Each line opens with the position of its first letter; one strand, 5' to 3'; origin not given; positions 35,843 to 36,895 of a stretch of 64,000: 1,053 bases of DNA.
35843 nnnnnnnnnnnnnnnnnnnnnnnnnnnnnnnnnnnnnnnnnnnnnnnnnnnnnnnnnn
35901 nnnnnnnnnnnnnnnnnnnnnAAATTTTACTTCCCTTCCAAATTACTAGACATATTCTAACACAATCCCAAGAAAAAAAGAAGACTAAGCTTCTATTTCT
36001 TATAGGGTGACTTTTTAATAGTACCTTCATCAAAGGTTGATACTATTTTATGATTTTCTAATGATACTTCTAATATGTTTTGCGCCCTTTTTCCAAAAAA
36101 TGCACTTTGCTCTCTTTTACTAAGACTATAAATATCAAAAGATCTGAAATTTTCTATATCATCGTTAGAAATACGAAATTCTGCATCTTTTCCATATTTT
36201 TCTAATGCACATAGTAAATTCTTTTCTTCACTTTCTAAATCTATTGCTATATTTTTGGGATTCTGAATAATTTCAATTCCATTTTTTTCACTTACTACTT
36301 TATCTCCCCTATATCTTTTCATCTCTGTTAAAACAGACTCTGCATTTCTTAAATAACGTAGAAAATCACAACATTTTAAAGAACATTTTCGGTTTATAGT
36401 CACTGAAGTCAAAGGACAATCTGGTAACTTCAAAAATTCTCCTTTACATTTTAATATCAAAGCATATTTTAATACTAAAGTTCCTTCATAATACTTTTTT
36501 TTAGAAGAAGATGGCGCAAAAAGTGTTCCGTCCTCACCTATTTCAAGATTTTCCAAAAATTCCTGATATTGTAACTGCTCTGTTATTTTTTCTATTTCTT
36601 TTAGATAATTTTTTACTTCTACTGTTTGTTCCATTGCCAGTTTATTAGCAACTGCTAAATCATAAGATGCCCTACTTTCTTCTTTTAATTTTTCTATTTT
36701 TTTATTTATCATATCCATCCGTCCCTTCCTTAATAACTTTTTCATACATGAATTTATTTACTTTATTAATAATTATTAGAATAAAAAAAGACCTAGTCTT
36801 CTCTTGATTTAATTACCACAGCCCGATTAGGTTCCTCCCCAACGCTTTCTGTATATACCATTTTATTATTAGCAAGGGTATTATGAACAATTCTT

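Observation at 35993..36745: Lineage-specific Cys-containing coiled-coil protein inserted between mnmE and jag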

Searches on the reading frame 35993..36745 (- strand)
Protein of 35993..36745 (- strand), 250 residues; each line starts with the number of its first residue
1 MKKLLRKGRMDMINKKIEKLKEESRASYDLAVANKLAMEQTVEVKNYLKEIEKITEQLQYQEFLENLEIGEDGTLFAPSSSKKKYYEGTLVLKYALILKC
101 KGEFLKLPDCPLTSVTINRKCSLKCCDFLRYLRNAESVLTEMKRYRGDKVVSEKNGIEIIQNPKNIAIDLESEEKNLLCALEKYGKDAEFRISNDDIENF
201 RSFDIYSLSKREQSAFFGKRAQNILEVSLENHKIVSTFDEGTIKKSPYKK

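Call 3: search_protein_families(library=pfam, proteins=[window:35993-36745:-], max_evalue=10)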
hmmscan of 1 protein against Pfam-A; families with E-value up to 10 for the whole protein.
window:35993-36745:- (250 aa): 3 families
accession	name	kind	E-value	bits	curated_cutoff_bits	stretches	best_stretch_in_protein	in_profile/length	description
PF01331.24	mRNA_cap_enzyme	-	0.038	14.3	29.6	1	8-94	112-193/194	mRNA capping enzyme, catalytic domain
PF23970.1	DUF7297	-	0.061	12.6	27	1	140-195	226-281/449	Family of unknown function (DUF7297)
PF07299.16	EF-G-binding_N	-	0.77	10.7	27.1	1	35-68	43-76/83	Elongation factor G-binding protein, N-terminal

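Call 4: search_protein_families(library=ncbifam, proteins=[window:35993-36745:-], max_evalue=10)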
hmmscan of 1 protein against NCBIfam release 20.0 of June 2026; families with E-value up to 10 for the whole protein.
window:35993-36745:- (250 aa): 1 family
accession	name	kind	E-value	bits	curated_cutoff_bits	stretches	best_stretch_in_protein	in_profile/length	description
NF047853.1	tRm6a37MtseTrmN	equivalog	0.011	15.5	350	1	8-67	95-154/244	tRNA(1)(Val) (adenine(37)-N(6))-methyltransferase TrmN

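Call 5: search_protein_families(library=phrogs, proteins=[window:35993-36745:-], max_evalue=10)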
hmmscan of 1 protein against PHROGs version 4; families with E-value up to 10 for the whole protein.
window:35993-36745:- (250 aa): 4 families
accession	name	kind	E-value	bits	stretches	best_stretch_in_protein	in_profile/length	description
phrog_2813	-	head and packaging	0.028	14.3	1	138-194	224-280/451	virion structural protein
phrog_30066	-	unknown function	0.041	14.9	1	116-215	17-118/154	-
phrog_14245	-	unknown function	0.12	13.9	1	33-58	7-32/81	-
phrog_25254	-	unknown function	3.6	8.7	1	42-63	14-35/55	-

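Call 6: search_protein_families(library=padloc, proteins=[window:35993-36745:-], max_evalue=10)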
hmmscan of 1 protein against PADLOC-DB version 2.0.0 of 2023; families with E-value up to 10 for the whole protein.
window:35993-36745:- (250 aa): 0 families

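Call 7: find_homologous_proteins(query=window:35993-36745:-, max_evalue=0.001)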
Query window:35993-36745:- (250 aa): 1 proteins with E <= 0.001 among 785 candidates.
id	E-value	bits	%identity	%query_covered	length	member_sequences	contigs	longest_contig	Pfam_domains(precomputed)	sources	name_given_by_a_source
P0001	2.5e-150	516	100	96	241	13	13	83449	-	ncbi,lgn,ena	-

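Call 9: list_cluster_members(proteins=[P0001])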
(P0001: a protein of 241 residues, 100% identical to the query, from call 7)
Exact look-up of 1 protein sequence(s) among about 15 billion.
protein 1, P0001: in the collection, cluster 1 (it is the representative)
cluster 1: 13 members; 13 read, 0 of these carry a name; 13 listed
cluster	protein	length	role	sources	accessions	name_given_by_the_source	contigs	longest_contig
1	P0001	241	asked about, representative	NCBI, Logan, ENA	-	-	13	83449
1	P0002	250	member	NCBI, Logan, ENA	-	-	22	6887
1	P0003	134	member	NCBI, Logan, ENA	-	-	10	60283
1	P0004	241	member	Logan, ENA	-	-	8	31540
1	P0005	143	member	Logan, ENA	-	-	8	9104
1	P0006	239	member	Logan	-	-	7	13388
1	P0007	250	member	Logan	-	-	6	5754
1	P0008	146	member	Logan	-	-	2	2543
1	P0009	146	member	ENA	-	-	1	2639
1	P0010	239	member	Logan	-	-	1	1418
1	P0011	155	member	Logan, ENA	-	-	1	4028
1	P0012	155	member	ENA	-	-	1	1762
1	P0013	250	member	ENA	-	-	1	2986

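Call 10: find_encoding_contigs(protein=P0001, flank=6000, max_places=10)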
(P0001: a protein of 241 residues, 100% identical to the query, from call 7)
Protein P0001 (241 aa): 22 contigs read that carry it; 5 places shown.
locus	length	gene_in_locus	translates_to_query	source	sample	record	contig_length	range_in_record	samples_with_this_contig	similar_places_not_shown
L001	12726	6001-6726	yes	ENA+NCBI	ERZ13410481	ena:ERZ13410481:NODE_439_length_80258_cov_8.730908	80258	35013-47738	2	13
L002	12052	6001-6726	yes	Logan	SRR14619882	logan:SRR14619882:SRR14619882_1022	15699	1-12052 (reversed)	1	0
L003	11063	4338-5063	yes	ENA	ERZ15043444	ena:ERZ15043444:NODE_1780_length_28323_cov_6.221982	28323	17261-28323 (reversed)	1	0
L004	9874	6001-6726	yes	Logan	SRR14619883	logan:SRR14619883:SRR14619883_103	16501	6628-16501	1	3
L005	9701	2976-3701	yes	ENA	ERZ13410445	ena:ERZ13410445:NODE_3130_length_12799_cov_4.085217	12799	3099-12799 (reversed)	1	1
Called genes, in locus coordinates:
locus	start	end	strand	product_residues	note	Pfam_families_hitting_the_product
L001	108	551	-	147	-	PF06338:ComK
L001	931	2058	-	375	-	PF00712:DNA_pol3_beta, PF02767:DNA_pol3_beta_2, PF02768:DNA_pol3_beta_3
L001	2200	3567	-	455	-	PF11638:DnaA_N (weak), PF01695:IstB_IS21 (weak), PF00308:Bac_DnaA, PF00004:AAA (faint), PF08299:Bac_DnaA_C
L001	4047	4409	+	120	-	PF00825:Ribonuclease_P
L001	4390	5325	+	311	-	PF02096:60KD_IMP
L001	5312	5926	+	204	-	PF01424:R3H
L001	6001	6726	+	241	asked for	-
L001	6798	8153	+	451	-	PF10396:TrmE_N, PF00350:Dynamin_N (faint), PF12631:MnmE_helical, PF01926:MMR_HSR1, PF02421:FeoB_N, PF04548:AIG1 (weak)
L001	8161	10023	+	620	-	PF00890:FAD_binding_2 (faint), PF01134:GIDA, PF07992:Pyr_redox_2 (faint), PF12831:FAD_oxidored (weak), PF21680:GIDA_C_1st, PF13932:SAM_GIDA_C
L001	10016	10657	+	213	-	PF02527:GidB, PF13847:Methyltransf_31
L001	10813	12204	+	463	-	PF02195:ParB_N, PF17762:HTH_ParB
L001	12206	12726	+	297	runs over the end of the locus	PF02374:ArsA_ATPase, PF06564:CBP_BcsQ, PF09140:MipZ (weak), PF10609:ParA, PF13614:AAA_31, PF00142:Fer4_NifH, PF01656:CbiA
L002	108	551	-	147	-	PF06338:ComK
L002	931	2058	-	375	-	PF00712:DNA_pol3_beta, PF02767:DNA_pol3_beta_2, PF02768:DNA_pol3_beta_3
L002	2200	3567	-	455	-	PF11638:DnaA_N (weak), PF01695:IstB_IS21 (weak), PF00308:Bac_DnaA, PF00004:AAA (faint), PF08299:Bac_DnaA_C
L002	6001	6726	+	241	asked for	-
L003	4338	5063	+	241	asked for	-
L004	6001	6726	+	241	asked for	-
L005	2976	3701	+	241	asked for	-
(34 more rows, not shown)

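Call 13: find_encoding_contigs(protein=P0006, flank=6000, max_places=4)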
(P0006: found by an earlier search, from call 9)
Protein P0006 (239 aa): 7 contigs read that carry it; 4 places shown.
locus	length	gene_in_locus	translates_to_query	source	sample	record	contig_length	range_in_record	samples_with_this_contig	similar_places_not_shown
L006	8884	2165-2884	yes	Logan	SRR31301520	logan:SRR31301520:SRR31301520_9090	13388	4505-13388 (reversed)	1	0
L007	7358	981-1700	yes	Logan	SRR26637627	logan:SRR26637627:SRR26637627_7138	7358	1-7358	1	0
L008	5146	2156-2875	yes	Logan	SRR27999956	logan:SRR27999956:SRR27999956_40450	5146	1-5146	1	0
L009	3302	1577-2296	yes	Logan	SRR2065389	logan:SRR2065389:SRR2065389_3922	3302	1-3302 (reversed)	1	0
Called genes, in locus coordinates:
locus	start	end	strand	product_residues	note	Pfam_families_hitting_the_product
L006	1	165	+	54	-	?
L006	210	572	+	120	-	PF00825:Ribonuclease_P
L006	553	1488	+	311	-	PF02096:60KD_IMP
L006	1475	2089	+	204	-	PF01424:R3H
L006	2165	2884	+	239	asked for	-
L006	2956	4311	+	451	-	PF10396:TrmE_N, PF00350:Dynamin_N (faint), PF12631:MnmE_helical, PF01926:MMR_HSR1, PF02421:FeoB_N, PF04548:AIG1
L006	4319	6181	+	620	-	PF00890:FAD_binding_2 (faint), PF01134:GIDA, PF07992:Pyr_redox_2 (faint), PF12831:FAD_oxidored (weak), PF21680:GIDA_C_1st, PF13932:SAM_GIDA_C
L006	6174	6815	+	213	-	PF02527:GidB, PF13847:Methyltransf_31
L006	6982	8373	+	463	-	PF02195:ParB_N, PF17762:HTH_ParB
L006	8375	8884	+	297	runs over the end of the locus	PF02374:ArsA_ATPase, PF06564:CBP_BcsQ, PF09140:MipZ (weak), PF10609:ParA, PF13614:AAA_31, PF00142:Fer4_NifH, PF01656:CbiA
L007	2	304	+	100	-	?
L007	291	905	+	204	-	PF01424:R3H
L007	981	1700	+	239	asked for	-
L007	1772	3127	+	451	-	PF10396:TrmE_N, PF00350:Dynamin_N (faint), PF12631:MnmE_helical, PF01926:MMR_HSR1, PF02421:FeoB_N, PF04548:AIG1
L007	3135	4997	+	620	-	PF00890:FAD_binding_2 (faint), PF01134:GIDA, PF07992:Pyr_redox_2 (faint), PF12831:FAD_oxidored (weak), PF21680:GIDA_C_1st, PF13932:SAM_GIDA_C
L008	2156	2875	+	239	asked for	-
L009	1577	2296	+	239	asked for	-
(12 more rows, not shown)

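Call 14: find_encoding_contigs(protein=P0003, flank=6000, max_places=4)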
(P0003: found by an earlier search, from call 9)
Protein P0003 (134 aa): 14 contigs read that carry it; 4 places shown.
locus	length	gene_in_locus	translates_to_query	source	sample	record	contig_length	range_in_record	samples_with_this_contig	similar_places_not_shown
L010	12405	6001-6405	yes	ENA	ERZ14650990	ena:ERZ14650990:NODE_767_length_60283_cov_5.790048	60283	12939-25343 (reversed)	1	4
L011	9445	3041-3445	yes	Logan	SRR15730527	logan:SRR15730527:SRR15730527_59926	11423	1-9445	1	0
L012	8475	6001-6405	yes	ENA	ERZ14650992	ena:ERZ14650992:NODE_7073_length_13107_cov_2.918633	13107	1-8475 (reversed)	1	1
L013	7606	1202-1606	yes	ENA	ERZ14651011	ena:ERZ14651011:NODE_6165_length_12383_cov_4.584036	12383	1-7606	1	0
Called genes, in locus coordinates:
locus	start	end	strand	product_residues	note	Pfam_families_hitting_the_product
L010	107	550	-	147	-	PF06338:ComK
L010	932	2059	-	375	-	PF00712:DNA_pol3_beta, PF02767:DNA_pol3_beta_2, PF02768:DNA_pol3_beta_3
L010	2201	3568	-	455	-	PF11638:DnaA_N (weak), PF01695:IstB_IS21 (weak), PF00308:Bac_DnaA, PF00004:AAA (faint), PF08299:Bac_DnaA_C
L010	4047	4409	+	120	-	PF00825:Ribonuclease_P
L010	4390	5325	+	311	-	PF02096:60KD_IMP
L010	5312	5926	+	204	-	PF01424:R3H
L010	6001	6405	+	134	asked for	-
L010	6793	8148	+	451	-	PF10396:TrmE_N, PF00350:Dynamin_N (faint), PF12631:MnmE_helical, PF01926:MMR_HSR1, PF02421:FeoB_N, PF04548:AIG1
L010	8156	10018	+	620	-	PF00890:FAD_binding_2 (faint), PF01134:GIDA, PF07992:Pyr_redox_2 (faint), PF12831:FAD_oxidored (weak), PF21680:GIDA_C_1st, PF13932:SAM_GIDA_C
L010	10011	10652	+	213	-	PF02527:GidB, PF13847:Methyltransf_31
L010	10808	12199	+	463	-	PF02195:ParB_N, PF17762:HTH_ParB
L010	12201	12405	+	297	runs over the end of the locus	PF02374:ArsA_ATPase, PF06564:CBP_BcsQ, PF09140:MipZ (weak), PF10609:ParA, PF13614:AAA_31, PF00142:Fer4_NifH, PF01656:CbiA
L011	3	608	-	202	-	?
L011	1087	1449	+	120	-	PF00825:Ribonuclease_P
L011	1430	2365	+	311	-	PF02096:60KD_IMP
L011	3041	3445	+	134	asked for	-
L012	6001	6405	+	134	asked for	-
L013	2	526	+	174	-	?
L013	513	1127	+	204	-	PF01424:R3H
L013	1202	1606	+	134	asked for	-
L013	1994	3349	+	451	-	PF10396:TrmE_N, PF00350:Dynamin_N (faint), PF12631:MnmE_helical, PF01926:MMR_HSR1, PF02421:FeoB_N, PF04548:AIG1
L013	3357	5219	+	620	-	PF00890:FAD_binding_2 (faint), PF01134:GIDA, PF07992:Pyr_redox_2 (faint), PF12831:FAD_oxidored (weak), PF21680:GIDA_C_1st, PF13932:SAM_GIDA_C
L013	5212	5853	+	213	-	PF02527:GidB, PF13847:Methyltransf_31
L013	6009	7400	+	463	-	PF02195:ParB_N, PF17762:HTH_ParB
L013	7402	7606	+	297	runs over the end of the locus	PF02374:ArsA_ATPase, PF06564:CBP_BcsQ, PF09140:MipZ (weak), PF10609:ParA, PF13614:AAA_31, PF00142:Fer4_NifH, PF01656:CbiA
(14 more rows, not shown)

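Call 24: find_homologous_proteins(query=A2, max_evalue=0.001)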
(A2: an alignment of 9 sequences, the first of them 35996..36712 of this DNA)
Query A2 (9 sequences) (239 aa, profile of the alignment): 5 proteins with E <= 0.001 among 6971 candidates.
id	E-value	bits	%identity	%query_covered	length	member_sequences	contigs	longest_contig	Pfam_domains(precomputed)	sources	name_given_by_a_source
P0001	2.8e-76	274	100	100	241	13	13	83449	-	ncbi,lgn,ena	-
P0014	6.7e-71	257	60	4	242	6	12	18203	-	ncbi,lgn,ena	-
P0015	7.6e-60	220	30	16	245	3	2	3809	-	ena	-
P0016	8.9e-35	138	60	4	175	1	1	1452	-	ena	-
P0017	5.0e-21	93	28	87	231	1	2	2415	-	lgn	-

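Call 29: search_protein_representatives(protein=window:35993-36745:-)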
Query: 250 residues. Proteins with E-value up to 0.001 (for the whole library): 27; up to 1e-10: 15; up to 1e-30: 1. The best 27 are listed.
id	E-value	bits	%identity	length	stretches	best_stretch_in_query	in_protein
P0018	3.3e-35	138.0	95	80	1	10-85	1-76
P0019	5.7e-25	104.5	40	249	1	14-250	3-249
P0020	1.1e-24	103.6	38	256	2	15-173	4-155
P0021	7.6e-17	77.9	35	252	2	18-190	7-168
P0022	1.7e-14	70.3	34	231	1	17-228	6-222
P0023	4.4e-14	68.9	35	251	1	19-250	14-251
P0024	1.2e-13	67.5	28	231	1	13-226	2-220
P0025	4.9e-13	65.5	34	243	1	35-227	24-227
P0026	2.3e-12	63.3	36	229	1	32-229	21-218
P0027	2.3e-12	63.3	30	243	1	10-239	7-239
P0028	1.2e-11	60.9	32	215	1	34-229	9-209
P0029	1.9e-11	60.3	28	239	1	12-221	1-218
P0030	2.1e-11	60.1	33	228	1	17-222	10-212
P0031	2.2e-11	60.1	28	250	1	31-229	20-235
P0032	3.2e-11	59.5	31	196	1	52-234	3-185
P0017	3.6e-08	49.6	33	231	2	16-184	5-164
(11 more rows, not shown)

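Call 32: search_solved_structures(query=A3, max_evalue=10, show_alignments=2)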
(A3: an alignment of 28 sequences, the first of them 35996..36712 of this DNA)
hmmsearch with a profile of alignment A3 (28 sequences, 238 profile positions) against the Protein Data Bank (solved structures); distinct sequences matched with E-value up to 10: 4.
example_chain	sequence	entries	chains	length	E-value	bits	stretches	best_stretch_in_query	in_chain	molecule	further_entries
7qaj_B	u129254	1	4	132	0.27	13.7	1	203-226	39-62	Snaclec clone 2100755 beta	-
5thp_B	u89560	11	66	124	0.31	13.5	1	202-226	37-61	Snaclec rhodocetin subunit delta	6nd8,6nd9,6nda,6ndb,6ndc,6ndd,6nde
3gpr_D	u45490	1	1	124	0.32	13.5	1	202-226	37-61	Rhodocetin subunit delta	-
1a79_A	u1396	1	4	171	1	11.8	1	83-130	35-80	TRNA ENDONUCLEASE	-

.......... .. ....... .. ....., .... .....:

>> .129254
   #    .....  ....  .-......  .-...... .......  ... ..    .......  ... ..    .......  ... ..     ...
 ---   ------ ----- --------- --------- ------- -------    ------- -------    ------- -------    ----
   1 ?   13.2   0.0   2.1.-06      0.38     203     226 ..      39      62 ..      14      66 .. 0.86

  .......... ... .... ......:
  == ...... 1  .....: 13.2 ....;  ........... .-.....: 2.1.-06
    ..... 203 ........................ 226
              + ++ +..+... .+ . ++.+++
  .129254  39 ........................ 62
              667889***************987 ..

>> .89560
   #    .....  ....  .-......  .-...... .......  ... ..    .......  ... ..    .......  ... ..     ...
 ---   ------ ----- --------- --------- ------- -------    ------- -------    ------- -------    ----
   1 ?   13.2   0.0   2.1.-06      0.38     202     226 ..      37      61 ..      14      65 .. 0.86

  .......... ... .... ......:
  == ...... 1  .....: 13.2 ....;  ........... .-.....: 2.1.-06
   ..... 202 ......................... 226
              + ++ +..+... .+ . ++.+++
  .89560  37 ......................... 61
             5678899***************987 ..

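Call 33: search_protein_families(library=pfam, alignment_id=A3, max_evalue=0.1)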
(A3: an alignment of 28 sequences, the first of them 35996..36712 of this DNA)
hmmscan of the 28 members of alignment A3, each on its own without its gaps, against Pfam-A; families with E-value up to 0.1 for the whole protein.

A. member 1, window:35996-36712:- (239 aa): 1 family
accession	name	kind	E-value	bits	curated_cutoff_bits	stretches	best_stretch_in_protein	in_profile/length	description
PF23970.1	DUF7297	-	0.062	12.5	27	1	129-184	226-281/449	Family of unknown function (DUF7297)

B. families by the number of members that match (of 28 scanned): 17 families
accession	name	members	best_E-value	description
PF01030.30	Recep_L_domain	4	0.0014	Receptor L domain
PF01658.22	Inos-1-P_synth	1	0.0073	Myo-inositol-1-phosphate synthase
PF03148.19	Tektin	1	0.0078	Tektin family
PF08943.16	CsiD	1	0.018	CsiD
PF15704.10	Mt_ATP_synt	1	0.028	Mitochondrial ATP synthase subunit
PF22940.2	CNOT1_1st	1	0.035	CCR4-NOT transcription complex subunit 1, N-terminal domain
PF13537.11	GATase_7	1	0.048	Glutamine amidotransferase domain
PF24750.1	b-prop_At3g26010-like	1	0.053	F-box protein At3g26010-like, beta-propeller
PF11851.13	DUF3371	1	0.054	Domain of unknown function (DUF3371)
PF03345.20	OST48_N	1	0.058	OST48, N-terminal domain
PF23970.1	DUF7297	1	0.062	Family of unknown function (DUF7297)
PF00523.23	Fusion_gly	1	0.067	Fusion glycoprotein F0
PF04556.18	DpnII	1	0.073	DpnII restriction endonuclease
PF03874.21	RNA_pol_Rpb4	1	0.086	RNA polymerase Rpb4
PF14281.12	PDDEXK_4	1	0.092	PD-(D/E)XK nuclease superfamily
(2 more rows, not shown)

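Call 36: find_encoding_contigs(protein=P0024, flank=4000, max_places=3)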
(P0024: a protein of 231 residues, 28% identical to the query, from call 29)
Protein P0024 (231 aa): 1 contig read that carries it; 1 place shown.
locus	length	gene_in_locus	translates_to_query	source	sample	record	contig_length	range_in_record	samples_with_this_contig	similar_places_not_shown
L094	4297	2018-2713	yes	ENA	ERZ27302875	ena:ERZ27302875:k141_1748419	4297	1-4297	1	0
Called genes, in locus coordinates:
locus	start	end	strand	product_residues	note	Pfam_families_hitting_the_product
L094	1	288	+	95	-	?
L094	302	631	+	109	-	PF04266:ASCH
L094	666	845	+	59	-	-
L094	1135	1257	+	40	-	-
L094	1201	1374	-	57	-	-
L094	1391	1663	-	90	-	-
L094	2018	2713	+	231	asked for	-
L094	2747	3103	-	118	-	PF12670:DUF3792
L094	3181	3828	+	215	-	PF04239:DUF421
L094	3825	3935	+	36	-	-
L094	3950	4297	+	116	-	?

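Call 37: find_encoding_contigs(protein=P0017, flank=4000, max_places=3)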
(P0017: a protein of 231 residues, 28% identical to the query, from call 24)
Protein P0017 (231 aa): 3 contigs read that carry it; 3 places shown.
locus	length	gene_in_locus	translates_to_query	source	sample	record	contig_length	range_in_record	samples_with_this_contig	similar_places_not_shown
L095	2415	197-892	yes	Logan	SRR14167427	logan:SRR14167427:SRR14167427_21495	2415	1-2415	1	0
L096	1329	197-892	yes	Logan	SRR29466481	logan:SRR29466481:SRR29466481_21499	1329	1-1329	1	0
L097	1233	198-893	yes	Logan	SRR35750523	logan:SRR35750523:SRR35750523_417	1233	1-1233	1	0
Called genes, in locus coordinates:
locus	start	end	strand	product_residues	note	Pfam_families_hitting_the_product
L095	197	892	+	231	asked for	-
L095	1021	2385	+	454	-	PF10396:TrmE_N, PF12631:MnmE_helical, PF03193:RsgA_GTPase (faint), PF00350:Dynamin_N (faint), PF01926:MMR_HSR1, PF02421:FeoB_N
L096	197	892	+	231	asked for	-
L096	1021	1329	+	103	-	?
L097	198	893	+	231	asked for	-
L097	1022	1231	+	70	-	?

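Call 38: find_encoding_contigs(protein=P0022, flank=5000, max_places=3)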
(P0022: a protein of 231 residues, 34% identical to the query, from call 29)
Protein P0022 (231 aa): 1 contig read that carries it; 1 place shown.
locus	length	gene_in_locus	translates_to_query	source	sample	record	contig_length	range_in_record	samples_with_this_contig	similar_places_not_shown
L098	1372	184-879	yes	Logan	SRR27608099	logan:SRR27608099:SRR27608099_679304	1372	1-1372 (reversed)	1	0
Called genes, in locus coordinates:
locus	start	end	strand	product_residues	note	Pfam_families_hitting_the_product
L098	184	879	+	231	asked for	-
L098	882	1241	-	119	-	-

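Call 39: find_encoding_contigs(protein=P0027, flank=5000, max_places=3)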
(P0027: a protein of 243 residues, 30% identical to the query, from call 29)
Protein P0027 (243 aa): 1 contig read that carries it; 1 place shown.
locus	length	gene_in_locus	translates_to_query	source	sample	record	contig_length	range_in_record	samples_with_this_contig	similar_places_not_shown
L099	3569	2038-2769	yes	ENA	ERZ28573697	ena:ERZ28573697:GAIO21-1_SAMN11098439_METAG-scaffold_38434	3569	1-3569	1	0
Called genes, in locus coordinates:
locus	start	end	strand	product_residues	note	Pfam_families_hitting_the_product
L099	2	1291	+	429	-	?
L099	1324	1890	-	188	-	-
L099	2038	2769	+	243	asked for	-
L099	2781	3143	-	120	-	PF12670:DUF3792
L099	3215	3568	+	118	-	?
